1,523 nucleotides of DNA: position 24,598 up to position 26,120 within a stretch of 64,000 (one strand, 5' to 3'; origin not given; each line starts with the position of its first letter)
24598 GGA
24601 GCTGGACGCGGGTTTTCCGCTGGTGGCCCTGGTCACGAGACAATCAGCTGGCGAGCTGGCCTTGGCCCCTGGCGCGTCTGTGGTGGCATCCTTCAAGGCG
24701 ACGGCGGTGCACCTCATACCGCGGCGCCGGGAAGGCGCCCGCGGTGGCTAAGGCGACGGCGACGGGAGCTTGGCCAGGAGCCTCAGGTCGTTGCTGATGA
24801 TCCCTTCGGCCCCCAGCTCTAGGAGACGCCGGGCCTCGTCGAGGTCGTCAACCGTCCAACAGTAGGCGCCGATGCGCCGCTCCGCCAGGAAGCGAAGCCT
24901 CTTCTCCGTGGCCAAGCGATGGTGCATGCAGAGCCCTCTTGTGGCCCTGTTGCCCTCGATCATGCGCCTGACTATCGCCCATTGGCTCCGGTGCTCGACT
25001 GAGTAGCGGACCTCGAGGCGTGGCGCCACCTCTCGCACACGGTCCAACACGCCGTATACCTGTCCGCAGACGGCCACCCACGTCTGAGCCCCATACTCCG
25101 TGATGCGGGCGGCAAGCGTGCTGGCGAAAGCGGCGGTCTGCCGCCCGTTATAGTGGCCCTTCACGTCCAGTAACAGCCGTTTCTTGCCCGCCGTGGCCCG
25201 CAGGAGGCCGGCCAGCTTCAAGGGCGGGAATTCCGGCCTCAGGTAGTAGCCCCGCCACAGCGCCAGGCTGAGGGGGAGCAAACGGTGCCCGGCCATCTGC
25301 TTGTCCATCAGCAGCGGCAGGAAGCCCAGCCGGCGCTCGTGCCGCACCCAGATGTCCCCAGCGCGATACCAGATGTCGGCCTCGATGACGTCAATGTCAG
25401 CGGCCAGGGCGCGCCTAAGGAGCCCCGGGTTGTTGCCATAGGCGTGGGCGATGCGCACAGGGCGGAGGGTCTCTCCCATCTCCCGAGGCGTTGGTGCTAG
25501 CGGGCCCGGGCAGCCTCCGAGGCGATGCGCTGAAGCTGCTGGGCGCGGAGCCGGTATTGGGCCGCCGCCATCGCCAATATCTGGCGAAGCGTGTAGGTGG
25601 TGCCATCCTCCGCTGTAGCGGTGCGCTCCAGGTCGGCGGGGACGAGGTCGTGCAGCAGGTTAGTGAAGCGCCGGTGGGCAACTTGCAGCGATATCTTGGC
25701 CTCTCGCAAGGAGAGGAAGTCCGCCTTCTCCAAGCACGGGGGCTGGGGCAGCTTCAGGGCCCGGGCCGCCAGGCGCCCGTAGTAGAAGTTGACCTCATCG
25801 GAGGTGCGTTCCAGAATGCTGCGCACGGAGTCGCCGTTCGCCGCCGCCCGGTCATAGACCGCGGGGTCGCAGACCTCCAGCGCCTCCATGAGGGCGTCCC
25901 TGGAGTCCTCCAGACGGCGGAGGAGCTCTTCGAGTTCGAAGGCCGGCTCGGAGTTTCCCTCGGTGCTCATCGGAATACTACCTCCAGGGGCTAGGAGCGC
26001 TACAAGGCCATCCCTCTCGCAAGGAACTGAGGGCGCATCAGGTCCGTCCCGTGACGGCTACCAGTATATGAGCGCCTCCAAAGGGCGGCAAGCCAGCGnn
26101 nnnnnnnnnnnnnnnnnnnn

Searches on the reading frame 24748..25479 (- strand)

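Call 3: search_protein_families(library=pfam, proteins=[window:24748-25479:-], max_evalue=0.01)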
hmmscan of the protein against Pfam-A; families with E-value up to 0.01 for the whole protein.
window:24748-25479:- (243 aa): 2 families
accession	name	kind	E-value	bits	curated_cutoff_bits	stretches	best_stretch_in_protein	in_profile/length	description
PF03009.23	GDPD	-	3.3e-05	24.6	23.6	1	185-231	193-241/244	Glycerophosphoryl diester phosphodiesterase family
PF13653.12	GDPD_2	-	0.00017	22.4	27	1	205-232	2-29/30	Glycerophosphoryl diester phosphodiesterase family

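Call 4: search_protein_families(library=ncbifam, proteins=[window:24748-25479:-], max_evalue=0.01)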
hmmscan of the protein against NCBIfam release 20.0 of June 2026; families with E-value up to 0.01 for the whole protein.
window:24748-25479:- (243 aa): 1 family
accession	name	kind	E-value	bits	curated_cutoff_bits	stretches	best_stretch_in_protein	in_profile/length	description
NF006989.0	PRK09454.1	equivalog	0.0025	17.2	264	1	145-235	157-244/251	glycerophosphodiester phosphodiesterase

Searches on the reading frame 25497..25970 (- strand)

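Call 3: search_protein_families(library=pfam, proteins=[window:25497-25970:-], max_evalue=0.01)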
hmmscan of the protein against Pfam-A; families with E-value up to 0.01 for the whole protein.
window:25497-25970:- (157 aa): 1 family
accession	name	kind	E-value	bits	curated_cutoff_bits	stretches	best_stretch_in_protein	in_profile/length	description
PF12867.12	DinB_2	-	3.7e-07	31.1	24.8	1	19-138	1-120/128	DinB superfamily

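Call 4: search_protein_families(library=ncbifam, proteins=[window:25497-25970:-], max_evalue=0.01)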
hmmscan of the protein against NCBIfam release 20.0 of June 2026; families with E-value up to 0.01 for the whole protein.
window:25497-25970:- (157 aa): 1 family
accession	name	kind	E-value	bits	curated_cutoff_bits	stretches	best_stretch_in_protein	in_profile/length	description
NF009807.1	PRK13291.1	equivalog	0.0047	16.7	160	1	94-138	110-155/172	YfiT family bacillithiol transferase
